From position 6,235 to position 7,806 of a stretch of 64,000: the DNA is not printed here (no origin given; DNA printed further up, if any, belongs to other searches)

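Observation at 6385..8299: Thioester-domain adhesin with a dedicated class-B sortase and a non-canonical VPDTN sorting signal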

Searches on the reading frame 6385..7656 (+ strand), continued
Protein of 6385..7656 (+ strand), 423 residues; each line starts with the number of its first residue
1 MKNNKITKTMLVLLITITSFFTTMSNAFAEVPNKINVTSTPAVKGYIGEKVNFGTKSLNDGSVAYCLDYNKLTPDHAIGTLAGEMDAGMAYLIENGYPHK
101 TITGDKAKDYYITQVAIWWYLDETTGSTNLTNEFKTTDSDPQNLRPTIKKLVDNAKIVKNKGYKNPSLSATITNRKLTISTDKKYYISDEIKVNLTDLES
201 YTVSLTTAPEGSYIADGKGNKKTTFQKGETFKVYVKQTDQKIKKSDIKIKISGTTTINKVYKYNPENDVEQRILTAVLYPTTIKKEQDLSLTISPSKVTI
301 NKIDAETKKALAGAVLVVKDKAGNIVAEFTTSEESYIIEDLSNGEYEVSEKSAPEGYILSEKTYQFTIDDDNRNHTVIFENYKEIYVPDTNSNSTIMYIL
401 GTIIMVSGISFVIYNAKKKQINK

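Call 12: search_solved_structures(query=window:6385-7656:+, max_evalue=0.01, show_alignments=2)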
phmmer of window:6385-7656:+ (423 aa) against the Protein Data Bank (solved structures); distinct sequences matched with E-value up to 0.01: 9.
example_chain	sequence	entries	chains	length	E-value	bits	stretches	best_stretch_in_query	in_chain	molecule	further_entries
6fwv_A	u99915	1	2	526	2.7e-17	66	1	60-366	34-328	Collagen Adhesion protein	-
8bdw_A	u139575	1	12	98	5.9e-08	35.2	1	296-371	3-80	Cell surface adherence protein,collagen-binding domain, LPXTG-motif cell wall anchor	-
9vo5_B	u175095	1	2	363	8.5e-07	31.4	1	296-408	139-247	SpaA-like prealbumin fold domain-containing protein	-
9vo4_B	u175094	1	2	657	1.5e-06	30.5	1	293-384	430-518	SpaA-like prealbumin fold domain-containing protein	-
4uzg_A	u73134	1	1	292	5.8e-06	28.6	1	268-371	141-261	SURFACE PROTEIN SPB1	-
6m7c_A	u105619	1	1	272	4.6e-05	25.7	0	298-408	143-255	Pilus assembly protein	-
7bvx_A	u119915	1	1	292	5.3e-05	25.5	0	298-408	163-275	Pilus assembly protein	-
9mxw_A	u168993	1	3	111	0.00014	24.1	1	277-337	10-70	de novo protein with intramolecular isopeptide bond dnIPB-1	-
4oq1_A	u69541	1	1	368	0.0036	19.5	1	297-391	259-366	Cell wall surface anchor family protein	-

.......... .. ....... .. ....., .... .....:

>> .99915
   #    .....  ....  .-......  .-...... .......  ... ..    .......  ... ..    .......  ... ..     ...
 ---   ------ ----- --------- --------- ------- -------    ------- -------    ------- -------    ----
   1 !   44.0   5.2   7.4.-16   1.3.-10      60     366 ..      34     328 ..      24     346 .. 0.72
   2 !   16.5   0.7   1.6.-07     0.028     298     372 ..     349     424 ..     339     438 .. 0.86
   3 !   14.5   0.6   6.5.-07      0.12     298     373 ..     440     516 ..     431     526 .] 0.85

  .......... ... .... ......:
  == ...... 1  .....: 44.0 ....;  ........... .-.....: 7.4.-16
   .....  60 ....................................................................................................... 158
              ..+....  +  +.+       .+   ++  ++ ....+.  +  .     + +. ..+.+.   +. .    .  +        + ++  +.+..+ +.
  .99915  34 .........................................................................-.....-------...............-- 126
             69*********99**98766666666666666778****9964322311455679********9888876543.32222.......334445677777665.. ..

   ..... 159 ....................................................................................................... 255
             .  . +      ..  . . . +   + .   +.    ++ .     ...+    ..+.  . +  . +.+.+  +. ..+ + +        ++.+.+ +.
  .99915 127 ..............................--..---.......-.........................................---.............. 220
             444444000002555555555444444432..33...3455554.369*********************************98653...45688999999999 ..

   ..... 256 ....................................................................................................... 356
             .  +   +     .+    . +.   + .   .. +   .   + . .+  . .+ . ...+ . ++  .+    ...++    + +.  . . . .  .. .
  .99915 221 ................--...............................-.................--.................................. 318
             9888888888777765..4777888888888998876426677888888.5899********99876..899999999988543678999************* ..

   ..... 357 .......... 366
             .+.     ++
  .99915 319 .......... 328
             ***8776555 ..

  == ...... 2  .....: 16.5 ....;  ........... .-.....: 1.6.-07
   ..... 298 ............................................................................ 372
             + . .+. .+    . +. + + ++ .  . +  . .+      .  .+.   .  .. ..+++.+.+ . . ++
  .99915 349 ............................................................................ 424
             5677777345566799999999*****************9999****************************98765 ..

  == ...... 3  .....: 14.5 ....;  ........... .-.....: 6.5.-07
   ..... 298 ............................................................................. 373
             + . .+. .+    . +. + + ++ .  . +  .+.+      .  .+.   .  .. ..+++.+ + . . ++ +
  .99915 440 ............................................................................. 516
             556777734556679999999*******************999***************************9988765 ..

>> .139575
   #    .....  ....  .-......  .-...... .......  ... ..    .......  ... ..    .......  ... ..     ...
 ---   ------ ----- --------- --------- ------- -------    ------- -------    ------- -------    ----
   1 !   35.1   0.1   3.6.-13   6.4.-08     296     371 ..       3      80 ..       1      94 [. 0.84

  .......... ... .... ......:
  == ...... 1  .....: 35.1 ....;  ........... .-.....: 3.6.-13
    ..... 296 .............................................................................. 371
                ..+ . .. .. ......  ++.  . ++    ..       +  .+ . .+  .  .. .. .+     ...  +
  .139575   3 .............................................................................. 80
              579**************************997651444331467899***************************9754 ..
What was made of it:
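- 7270..7533 (+): CnaB/SpaA stalk domain with predicted Lys302-Asn381 isopeptide bond and catalytic Glu350. CnaB2 structure 8BDW, 5.9e-8 (call 12).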

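Call 33: predict_structure(alignment_id=A2)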
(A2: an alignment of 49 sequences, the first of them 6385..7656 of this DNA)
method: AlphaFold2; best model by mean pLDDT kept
length: 423 residues; sequences in the alignment: 49
mean_pLDDT: 87.2   pTM: 0.69
mean pLDDT of the five models: 87.2, 86.1, 85.7, 85.6, 85.5
residues with pLDDT >= 90: 297; 70-90: 60; 50-70: 46; < 50: 20
segments of 3 or more residues with pLDDT < 50: 19-28, 391-397
pLDDT, mean of each block of 10 residues (from residue 1): 57 60 44 93 91 91 94 90 97 97 96 98 95 95 97 98 95 91 92 96 94 94 96 85 82 95 93 94 94 90 93 95 93 91 92 93 90 90 73 48 63 67 51
secondary structure, 60 per line:
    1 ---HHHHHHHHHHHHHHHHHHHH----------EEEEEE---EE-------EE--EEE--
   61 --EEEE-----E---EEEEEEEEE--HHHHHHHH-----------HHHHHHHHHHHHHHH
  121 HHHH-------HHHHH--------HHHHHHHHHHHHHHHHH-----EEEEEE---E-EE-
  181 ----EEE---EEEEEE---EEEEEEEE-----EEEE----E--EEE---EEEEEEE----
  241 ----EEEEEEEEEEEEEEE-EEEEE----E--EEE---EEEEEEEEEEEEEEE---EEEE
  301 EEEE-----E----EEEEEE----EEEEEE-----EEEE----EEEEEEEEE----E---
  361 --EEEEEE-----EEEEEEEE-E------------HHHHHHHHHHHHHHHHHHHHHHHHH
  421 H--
elements in order: H4-23 E34-39 E56-58 E63-66 E76-84 H87-94 H106-124 H132-136 H145-161 E167-172 E185-187 E191-196 E200-207 E213-216 E224-226 E230-236 E245-259 E261-265 E273-275 E279-293 E297-304 E315-320 E325-330 E336-339 E344-352 E363-368 E374-381 H396-421
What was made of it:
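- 6385..7656 (+): TIE adhesin, 423 aa: signal peptide, Class II thioester domain, CnaB/SpaA stalk domain, VPDTN sorting signal. AF2 model mean pLDDT 87.2 (call 33).
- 6385..6471 (+): Sec signal peptide (residues 1-29, predicted cleavage AFA|E). Helix 4-23 and low pLDDT at 19-28 in the model (call 33).
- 6880..7161 (+): Beta-sandwich insertion (about residues 166-259), the feature that defines a Class II TED. All-beta segment E167-E259 in the AF2 model (call 33).
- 7570..7653 (+): Hydrophobic helix (residues 396-416) and the positively charged tail KKKQINK. Helix 396-421 in the model (call 33).
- On Class II thioester domain / TIE protein: All-beta segment at residues 167-259 between helix 145-161 and hairpin 261-293 (call 33).
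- The model is confident, pLDDT 87.2 (call 33).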

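Call 37: fold_search(model_id=the predicted structure, library=pdb)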
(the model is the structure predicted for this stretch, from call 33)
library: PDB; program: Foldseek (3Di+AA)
matches with E <= 10: 1276; with E <= 0.001: 125
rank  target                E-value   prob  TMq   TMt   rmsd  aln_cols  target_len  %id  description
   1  6fwv_B                3.9e-24  1.00  0.49  0.41   9.3       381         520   20  The Bacillus anthracis TIE protein (released 2018-08-08)
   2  6fwv_A                7.5e-24  1.00  0.48  0.41   8.5       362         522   21  The Bacillus anthracis TIE protein (released 2018-08-08)
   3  6fwy_A                1.2e-13  1.00  0.40  0.55   6.1       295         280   17  Thioester domain of the Enterococcus faecium TIE86 protein (released 2018-08-08)
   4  6fwy_C                1.6e-13  1.00  0.40  0.55   6.1       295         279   17  Thioester domain of the Enterococcus faecium TIE86 protein (released 2018-08-08)
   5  3kpt_A                9.2e-11  1.00  0.31  0.36   9.5       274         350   18  Crystal structure of BcpA, the major pilin subunit of Bacillus cereus (released 2009-11-24)
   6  9lj6                  9.2e-11  1.00  0.29  0.45  10.3       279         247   15  Crystal Structure of C-terminal rigid fragment containing middle and C-terminal domains of the Basal pilin EbpB from Ent (released 2025-07-16)
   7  9uvm                  1.7e-10  1.00  0.32  0.32   9.6       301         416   14  The SeMet pili protein of Streptococcus Sanguinis (released 2026-01-21)
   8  3kpt_B                2.1e-10  1.00  0.31  0.35   9.6       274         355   18  Crystal structure of BcpA, the major pilin subunit of Bacillus cereus (released 2009-11-24)
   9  9lr7_D                2.3e-10  1.00  0.28  0.31   9.9       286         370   15  Crystal Structure of the Basal pilin EbpB from Enterococcus faecalis. (released 2025-07-16)
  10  3rkp_B                2.5e-10  1.00  0.30  0.35   9.0       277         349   17  Crystal structure of BcpA*(D312A), the major pilin subunit of Bacillus cereus (released 2012-05-30)
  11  3rkp_A                2.6e-10  1.00  0.32  0.37   8.9       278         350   18  Crystal structure of BcpA*(D312A), the major pilin subunit of Bacillus cereus (released 2012-05-30)
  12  4uzg                  2.6e-10  1.00  0.26  0.38  15.3       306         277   18  Crystal structure of group B streptococcus pilus 2b backbone protein SAK_1440 (released 2015-05-13)
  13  9lr7_A                3.4e-10  1.00  0.29  0.30   9.7       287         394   15  Crystal Structure of the Basal pilin EbpB from Enterococcus faecalis. (released 2025-07-16)
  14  9vqn                  4.5e-10  1.00  0.34  0.34   9.1       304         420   13  Crystal structure of Se-Met SSA1633 from Streptococcus sanguinis (Phase determination model) (released 2026-01-21)
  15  9m00_A                4.5e-10  1.00  0.28  0.34  11.7       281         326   16  Crystal Structure of the Basal pilin EbpB from Enterococcus faecalis with a partially disordered N-terminal domain. (released 2025-07-16)
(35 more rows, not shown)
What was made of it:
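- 6385..7656 (+): Best solved relative is 6FWV BaTIE, 2.7e-17 by sequence (call 12) and 3.9e-24 by Foldseek, followed by 6FWY (call 37).
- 6880..7161 (+): Class II TED structures are the top fold matches (call 37).
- On Class II thioester domain / TIE protein: The top fold matches are the Class II structures 6FWV and 6FWY (call 37).
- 6FWV BaTIE is the best match by sequence (call 12) and by fold, followed by 6FWY; both are Class II TEDs (call 37). The adhesin model also resembles pilins in its stalk (call 37).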

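Call 62: find_encoding_contigs(protein=P0209, flank=6000, max_places=2)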
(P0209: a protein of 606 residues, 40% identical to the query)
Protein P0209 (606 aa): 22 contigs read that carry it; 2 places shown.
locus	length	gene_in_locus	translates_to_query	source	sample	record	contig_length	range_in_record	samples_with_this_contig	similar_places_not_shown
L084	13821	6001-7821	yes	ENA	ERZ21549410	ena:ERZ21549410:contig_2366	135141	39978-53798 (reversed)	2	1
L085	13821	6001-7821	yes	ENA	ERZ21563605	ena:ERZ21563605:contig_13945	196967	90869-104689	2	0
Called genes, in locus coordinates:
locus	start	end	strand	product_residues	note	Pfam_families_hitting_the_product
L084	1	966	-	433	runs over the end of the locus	PF02388:FemAB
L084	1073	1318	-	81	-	-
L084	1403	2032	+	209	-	PF02390:Methyltransf_4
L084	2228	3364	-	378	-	PF13936:HTH_38, PF00665:rve (weak)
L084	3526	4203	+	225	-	-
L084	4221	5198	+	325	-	-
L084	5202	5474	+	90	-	-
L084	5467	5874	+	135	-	PF12732:YtxH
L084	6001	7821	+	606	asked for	PF08341:TED, PF17210:SdrD_B (faint), PF13620:CarboxypepD_reg (faint), PF17802:SpaA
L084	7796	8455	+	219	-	PF04203:Sortase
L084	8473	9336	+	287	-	-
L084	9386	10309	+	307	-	PF11155:DUF2935 (faint)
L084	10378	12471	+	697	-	PF00580:UvrD-helicase, PF01443:Viral_helicase1 (faint), PF13245:AAA_19, PF13604:AAA_30 (faint), PF13087:AAA_12 (faint), PF13361:UvrD_C, PF13538:UvrD_C_2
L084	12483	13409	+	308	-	PF00483:NTP_transferase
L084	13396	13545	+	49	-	-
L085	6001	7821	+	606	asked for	PF08341:TED, PF17210:SdrD_B (faint), PF13620:CarboxypepD_reg (faint), PF17802:SpaA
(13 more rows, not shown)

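Call 63: find_encoding_contigs(protein=P0129, flank=6000, max_places=2)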
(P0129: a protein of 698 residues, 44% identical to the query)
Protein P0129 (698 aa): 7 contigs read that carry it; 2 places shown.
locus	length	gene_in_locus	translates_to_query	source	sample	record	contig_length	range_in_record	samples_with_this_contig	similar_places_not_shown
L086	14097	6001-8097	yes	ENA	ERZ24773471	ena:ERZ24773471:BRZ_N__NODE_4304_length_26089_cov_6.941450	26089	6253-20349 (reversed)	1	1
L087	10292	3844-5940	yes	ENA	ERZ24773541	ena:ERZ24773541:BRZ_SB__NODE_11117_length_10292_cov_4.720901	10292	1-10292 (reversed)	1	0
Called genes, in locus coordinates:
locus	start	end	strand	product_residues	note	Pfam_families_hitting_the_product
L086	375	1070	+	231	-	-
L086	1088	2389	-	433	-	PF02388:FemAB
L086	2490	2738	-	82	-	-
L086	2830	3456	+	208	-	PF02390:Methyltransf_4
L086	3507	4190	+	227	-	-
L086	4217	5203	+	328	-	-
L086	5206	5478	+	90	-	-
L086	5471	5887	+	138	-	PF12732:YtxH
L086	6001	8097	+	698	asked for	PF08341:TED, PF24421:Ig_J (faint), PF13620:CarboxypepD_reg (faint), PF17802:SpaA, PF24107:DUF7382 (faint), PF17802:SpaA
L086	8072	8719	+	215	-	PF04203:Sortase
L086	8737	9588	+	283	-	-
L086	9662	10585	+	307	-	PF11155:DUF2935 (faint)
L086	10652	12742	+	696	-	PF00580:UvrD-helicase, PF01443:Viral_helicase1 (faint), PF13245:AAA_19, PF13604:AAA_30 (faint), PF13087:AAA_12 (faint), PF13361:UvrD_C, PF13538:UvrD_C_2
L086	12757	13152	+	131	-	-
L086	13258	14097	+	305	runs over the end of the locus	PF00483:NTP_transferase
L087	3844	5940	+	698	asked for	PF08341:TED, PF24421:Ig_J (faint), PF13620:CarboxypepD_reg (faint), PF17802:SpaA, PF24107:DUF7382 (faint), PF17802:SpaA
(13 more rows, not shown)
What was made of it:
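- FemAB lies near related loci (calls 62, 63).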
